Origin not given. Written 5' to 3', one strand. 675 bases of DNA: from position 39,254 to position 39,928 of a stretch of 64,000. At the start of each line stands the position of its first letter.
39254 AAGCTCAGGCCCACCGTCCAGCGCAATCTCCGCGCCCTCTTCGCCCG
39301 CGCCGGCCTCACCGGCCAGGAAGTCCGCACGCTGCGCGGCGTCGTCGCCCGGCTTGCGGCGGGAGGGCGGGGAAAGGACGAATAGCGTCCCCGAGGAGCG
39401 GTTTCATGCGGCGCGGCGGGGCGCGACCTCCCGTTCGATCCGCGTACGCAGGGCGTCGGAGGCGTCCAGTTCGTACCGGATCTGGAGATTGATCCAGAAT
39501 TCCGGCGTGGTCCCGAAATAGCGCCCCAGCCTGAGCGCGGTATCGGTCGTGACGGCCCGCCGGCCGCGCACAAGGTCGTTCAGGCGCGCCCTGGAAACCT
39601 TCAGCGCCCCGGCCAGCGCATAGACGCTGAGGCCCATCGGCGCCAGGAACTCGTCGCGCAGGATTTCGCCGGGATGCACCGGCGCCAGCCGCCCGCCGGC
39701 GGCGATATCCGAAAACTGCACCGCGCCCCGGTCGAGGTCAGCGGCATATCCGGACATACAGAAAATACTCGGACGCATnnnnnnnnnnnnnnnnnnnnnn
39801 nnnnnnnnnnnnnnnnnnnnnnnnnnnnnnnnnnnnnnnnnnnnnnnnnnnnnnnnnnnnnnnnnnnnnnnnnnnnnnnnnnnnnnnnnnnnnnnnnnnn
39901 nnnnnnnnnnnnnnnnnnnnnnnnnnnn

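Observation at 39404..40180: HigA-family antitoxin gene overlapped by a GIY-YIG small nuclease gene in an AT-rich islet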

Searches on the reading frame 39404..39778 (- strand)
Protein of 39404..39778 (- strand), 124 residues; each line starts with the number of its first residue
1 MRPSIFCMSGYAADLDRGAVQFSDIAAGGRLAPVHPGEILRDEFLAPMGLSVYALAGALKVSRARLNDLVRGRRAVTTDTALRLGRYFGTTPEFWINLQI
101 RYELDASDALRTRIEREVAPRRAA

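Call 4: search_protein_families(library=pfam, proteins=[window:39404-39778:-], max_evalue=10)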
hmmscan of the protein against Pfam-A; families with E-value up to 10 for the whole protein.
window:39404-39778:- (124 aa): 3 families
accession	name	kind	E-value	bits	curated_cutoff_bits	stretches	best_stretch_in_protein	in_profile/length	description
PF01381.28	HTH_3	-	1.7e-07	31.6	23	1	47-95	7-55/55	Helix-turn-helix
PF13560.12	HTH_31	-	1.2e-06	29.1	27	1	49-93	14-59/64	Helix-turn-helix domain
PF13443.12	HTH_26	-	6.7e-05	23.5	22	1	43-93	4-55/63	Cro/C1-type HTH DNA-binding domain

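Call 5: search_protein_families(library=ncbifam, proteins=[window:39404-39778:-], max_evalue=10)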
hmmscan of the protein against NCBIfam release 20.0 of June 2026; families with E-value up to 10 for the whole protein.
window:39404-39778:- (124 aa): 2 families
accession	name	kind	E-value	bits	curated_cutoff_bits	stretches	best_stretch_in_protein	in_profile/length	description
TIGR02607.1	antidote_HigA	equivalog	1.6e-31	107.9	47.7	1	32-106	3-77/81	HigA family addiction module antitoxin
NF003162.0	PRK04140.1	equivalog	0.013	14.5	263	1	47-91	137-181/317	transcriptional regulator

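Call 6: search_protein_families(library=padloc, proteins=[window:39404-39778:-], max_evalue=10)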
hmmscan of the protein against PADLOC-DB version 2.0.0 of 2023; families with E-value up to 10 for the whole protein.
window:39404-39778:- (124 aa): 0 families

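Call 31: find_homologous_proteins(query=window:39404-39778:-, max_evalue=1e-10)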
Query window:39404-39778:- (124 aa): 7861 proteins with E <= 1e-10 among 8000 candidates; the best 120 are listed.
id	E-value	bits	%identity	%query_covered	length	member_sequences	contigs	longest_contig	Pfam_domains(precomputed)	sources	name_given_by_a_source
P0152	3.7e-63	229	98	90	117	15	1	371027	PF01381.29,PF13560.13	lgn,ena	-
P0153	1.2e-62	228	86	99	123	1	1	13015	PF01381.29,PF13560.13,PF13443.13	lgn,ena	-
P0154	1.1e-58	215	90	89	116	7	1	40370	PF01381.29,PF13560.13,PF13443.13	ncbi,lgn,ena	-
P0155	2.3e-55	204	86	89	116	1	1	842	PF01381.29,PF13560.13,PF13443.13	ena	-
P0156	2.6e-55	204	85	89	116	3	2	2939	PF01381.29,PF13560.13,PF13443.13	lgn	-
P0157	1.0e-54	202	85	89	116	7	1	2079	PF01381.29,PF13560.13,PF13443.13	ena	-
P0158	1.9e-54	201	85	89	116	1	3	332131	PF01381.29,PF13560.13,PF13443.13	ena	-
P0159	2.0e-54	201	85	89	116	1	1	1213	PF01381.29,PF13560.13,PF13443.13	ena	-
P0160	7.5e-54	199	84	89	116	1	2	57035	PF01381.29,PF13560.13,PF13443.13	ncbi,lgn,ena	-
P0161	5.3e-53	196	81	94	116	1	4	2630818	PF01381.29,PF13560.13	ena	-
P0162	5.8e-53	196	80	94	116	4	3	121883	PF01381.29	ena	-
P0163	1.2e-52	195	85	89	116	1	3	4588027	PF01381.29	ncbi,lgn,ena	-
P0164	8.4e-51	189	80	89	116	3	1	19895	PF01381.29,PF13560.13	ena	-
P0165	2.6e-48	181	77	90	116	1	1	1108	PF01381.29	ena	-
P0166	2.7e-47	178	72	94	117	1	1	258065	PF01381.29,PF13560.13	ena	-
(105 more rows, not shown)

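Call 32: find_encoding_contigs(protein=P0152, flank=4000, max_places=3)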
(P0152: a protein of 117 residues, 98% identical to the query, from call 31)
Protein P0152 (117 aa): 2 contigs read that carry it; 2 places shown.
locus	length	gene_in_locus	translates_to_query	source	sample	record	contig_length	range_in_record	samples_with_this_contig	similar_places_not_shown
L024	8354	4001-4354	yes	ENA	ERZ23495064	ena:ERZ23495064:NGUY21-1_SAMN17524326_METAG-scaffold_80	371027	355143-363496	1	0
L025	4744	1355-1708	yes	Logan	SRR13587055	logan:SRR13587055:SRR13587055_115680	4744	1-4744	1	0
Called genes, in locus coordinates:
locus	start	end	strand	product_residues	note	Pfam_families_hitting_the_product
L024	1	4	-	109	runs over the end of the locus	PF07883:Cupin_2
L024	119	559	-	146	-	PF01850:PIN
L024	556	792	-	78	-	PF22513:FitA-like_RHH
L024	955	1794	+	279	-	PF01678:DAP_epimerase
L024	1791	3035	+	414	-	PF00919:UPF0004, PF04055:Radical_SAM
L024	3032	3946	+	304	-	PF02881:SRP54_N, PF06414:Zeta_toxin (weak), PF13604:AAA_30, PF00448:SRP54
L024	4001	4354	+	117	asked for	PF13560:HTH_31 (weak), PF01381:HTH_3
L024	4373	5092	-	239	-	PF00588:SpoU_methylase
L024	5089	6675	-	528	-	PF00682:HMGL-like, PF22617:HCS_D2, PF08502:LeuA_dimer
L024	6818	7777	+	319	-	PF01073:3Beta_HSD, PF01370:Epimerase, PF02719:Polysacc_synt_2, PF04321:RmlD_sub_bind, PF07993:NAD_binding_4 (faint), PF16363:GDP_Man_Dehyd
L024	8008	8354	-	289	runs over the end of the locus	PF01418:HTH_6, PF01380:SIS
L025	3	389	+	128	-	?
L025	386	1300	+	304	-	PF02881:SRP54_N, PF06414:Zeta_toxin (weak), PF13604:AAA_30, PF00448:SRP54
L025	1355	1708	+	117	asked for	PF13560:HTH_31 (weak), PF01381:HTH_3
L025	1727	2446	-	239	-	PF00588:SpoU_methylase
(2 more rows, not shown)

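Call 33: find_encoding_contigs(protein=P0154, flank=4000, max_places=3)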
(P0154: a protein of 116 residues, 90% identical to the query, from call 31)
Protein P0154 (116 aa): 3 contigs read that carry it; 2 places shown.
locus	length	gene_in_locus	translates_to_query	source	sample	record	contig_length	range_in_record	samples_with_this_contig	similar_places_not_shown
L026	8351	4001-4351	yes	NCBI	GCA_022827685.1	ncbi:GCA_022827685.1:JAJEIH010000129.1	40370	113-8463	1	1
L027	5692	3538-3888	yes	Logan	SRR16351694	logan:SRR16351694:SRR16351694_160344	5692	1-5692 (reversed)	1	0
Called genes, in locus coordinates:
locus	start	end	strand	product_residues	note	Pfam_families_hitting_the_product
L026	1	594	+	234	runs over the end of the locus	?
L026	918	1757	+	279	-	PF01678:DAP_epimerase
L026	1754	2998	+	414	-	PF00919:UPF0004, PF04055:Radical_SAM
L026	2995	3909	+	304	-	PF02881:SRP54_N, PF13401:AAA_22 (faint), PF06414:Zeta_toxin (weak), PF13604:AAA_30, PF00448:SRP54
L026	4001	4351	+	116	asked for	PF13560:HTH_31 (weak), PF01381:HTH_3, PF13443:HTH_26 (faint)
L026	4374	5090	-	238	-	PF00588:SpoU_methylase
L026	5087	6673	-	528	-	PF00682:HMGL-like, PF22617:HCS_D2, PF08502:LeuA_dimer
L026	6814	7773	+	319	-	PF01073:3Beta_HSD, PF01370:Epimerase, PF02719:Polysacc_synt_2, PF04321:RmlD_sub_bind, PF07993:NAD_binding_4 (faint), PF16363:GDP_Man_Dehyd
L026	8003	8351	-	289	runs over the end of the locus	PF01418:HTH_6, PF01380:SIS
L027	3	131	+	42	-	?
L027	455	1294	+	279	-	PF01678:DAP_epimerase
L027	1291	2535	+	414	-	PF00919:UPF0004, PF04055:Radical_SAM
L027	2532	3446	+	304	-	PF02881:SRP54_N, PF13401:AAA_22 (faint), PF06414:Zeta_toxin (weak), PF13604:AAA_30, PF00448:SRP54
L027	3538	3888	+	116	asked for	PF13560:HTH_31 (weak), PF01381:HTH_3, PF13443:HTH_26 (faint)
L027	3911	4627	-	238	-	PF00588:SpoU_methylase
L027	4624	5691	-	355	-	?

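Call 34: find_encoding_contigs(protein=P0163, flank=4000, max_places=3)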
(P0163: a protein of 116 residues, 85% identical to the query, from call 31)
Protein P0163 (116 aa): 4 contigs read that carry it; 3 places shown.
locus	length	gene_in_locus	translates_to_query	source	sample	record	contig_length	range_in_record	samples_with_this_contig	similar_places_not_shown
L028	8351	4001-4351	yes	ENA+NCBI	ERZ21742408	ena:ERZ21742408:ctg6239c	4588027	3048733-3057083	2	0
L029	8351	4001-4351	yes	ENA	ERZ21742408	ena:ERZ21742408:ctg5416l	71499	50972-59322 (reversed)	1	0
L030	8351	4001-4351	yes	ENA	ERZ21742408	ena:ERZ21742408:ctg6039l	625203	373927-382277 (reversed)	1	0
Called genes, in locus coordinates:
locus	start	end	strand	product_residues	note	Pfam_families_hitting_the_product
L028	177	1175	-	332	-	PF01073:3Beta_HSD, PF01370:Epimerase, PF02719:Polysacc_synt_2, PF04321:RmlD_sub_bind, PF07993:NAD_binding_4 (faint), PF16363:GDP_Man_Dehyd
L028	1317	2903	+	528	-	PF00682:HMGL-like, PF22617:HCS_D2, PF08502:LeuA_dimer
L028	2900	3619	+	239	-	PF00588:SpoU_methylase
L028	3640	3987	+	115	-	PF05015:HigB-like_toxin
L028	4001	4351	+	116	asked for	PF01381:HTH_3 (weak)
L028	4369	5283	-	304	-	PF02881:SRP54_N, PF06414:Zeta_toxin (weak), PF13401:AAA_22 (weak), PF00448:SRP54, PF13604:AAA_30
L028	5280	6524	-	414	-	PF00919:UPF0004, PF04055:Radical_SAM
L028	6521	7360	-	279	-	PF01678:DAP_epimerase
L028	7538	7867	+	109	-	PF07883:Cupin_2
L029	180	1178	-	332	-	PF01073:3Beta_HSD, PF01370:Epimerase, PF02719:Polysacc_synt_2, PF04321:RmlD_sub_bind, PF07993:NAD_binding_4 (faint), PF16363:GDP_Man_Dehyd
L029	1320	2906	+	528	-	PF00682:HMGL-like, PF22617:HCS_D2, PF08502:LeuA_dimer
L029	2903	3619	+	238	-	PF00588:SpoU_methylase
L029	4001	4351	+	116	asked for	PF01381:HTH_3 (weak)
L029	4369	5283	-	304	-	PF02881:SRP54_N, PF06414:Zeta_toxin (weak), PF13401:AAA_22 (weak), PF00448:SRP54, PF13604:AAA_30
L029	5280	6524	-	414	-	PF00919:UPF0004, PF04055:Radical_SAM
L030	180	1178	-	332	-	PF01073:3Beta_HSD, PF01370:Epimerase, PF02719:Polysacc_synt_2, PF04321:RmlD_sub_bind, PF07993:NAD_binding_4 (faint), PF16363:GDP_Man_Dehyd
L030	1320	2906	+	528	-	PF00682:HMGL-like, PF22617:HCS_D2, PF08502:LeuA_dimer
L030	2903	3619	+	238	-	PF00588:SpoU_methylase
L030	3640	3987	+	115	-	PF05015:HigB-like_toxin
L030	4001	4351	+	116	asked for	PF01381:HTH_3 (weak)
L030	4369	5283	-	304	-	PF02881:SRP54_N, PF06414:Zeta_toxin (weak), PF13401:AAA_22 (weak), PF00448:SRP54, PF13604:AAA_30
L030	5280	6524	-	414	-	PF00919:UPF0004, PF04055:Radical_SAM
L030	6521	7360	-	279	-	PF01678:DAP_epimerase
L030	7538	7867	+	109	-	PF07883:Cupin_2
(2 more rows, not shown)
